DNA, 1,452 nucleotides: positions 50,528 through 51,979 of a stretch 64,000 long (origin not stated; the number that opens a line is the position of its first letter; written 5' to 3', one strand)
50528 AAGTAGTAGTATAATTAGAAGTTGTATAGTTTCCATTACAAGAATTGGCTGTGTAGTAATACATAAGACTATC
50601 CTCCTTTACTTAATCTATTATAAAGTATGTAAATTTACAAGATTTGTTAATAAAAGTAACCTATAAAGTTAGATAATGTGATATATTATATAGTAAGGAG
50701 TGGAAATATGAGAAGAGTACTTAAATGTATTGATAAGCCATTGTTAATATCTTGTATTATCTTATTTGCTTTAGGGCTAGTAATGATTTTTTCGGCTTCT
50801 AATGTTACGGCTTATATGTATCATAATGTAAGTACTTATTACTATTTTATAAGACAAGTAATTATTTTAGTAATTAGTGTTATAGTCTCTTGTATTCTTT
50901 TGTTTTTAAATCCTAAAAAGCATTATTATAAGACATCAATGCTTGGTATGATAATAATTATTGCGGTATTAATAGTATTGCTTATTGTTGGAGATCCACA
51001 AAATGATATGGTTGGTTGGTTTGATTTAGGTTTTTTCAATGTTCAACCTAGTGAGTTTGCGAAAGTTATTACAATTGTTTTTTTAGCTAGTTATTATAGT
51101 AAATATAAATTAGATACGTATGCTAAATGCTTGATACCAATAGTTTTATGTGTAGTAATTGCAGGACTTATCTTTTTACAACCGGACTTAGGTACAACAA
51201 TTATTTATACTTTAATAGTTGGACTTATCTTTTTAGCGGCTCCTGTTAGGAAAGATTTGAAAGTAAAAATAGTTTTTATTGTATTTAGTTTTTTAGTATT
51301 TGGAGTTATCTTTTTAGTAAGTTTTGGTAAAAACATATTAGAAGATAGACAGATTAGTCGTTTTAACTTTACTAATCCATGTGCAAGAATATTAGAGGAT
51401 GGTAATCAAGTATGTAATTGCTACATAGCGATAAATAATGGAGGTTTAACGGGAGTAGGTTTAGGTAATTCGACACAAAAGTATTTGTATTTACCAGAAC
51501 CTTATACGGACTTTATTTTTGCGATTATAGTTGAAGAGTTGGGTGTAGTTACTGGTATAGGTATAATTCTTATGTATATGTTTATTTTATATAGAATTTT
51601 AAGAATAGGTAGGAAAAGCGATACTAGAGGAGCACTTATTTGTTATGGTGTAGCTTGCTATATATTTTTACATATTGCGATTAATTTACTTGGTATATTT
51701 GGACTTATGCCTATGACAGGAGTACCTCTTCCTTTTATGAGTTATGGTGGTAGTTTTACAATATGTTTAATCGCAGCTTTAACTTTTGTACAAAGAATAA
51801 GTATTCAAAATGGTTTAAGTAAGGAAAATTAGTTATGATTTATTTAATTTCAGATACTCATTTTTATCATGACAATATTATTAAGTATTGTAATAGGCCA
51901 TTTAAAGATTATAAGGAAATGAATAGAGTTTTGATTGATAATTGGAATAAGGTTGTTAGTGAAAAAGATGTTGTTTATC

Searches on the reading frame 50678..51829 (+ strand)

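Call 48: search_protein_families(library=pfam, proteins=[window:50678-51829:+], max_evalue=0.00001)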
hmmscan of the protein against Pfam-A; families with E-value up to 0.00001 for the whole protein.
window:50678-51829:+ (384 aa): 1 family
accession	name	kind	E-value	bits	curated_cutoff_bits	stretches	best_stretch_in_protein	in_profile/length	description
PF01098.24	FTSW_RODA_SPOVE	-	2.2e-79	267.5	26.4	1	23-377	4-353/356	Cell cycle protein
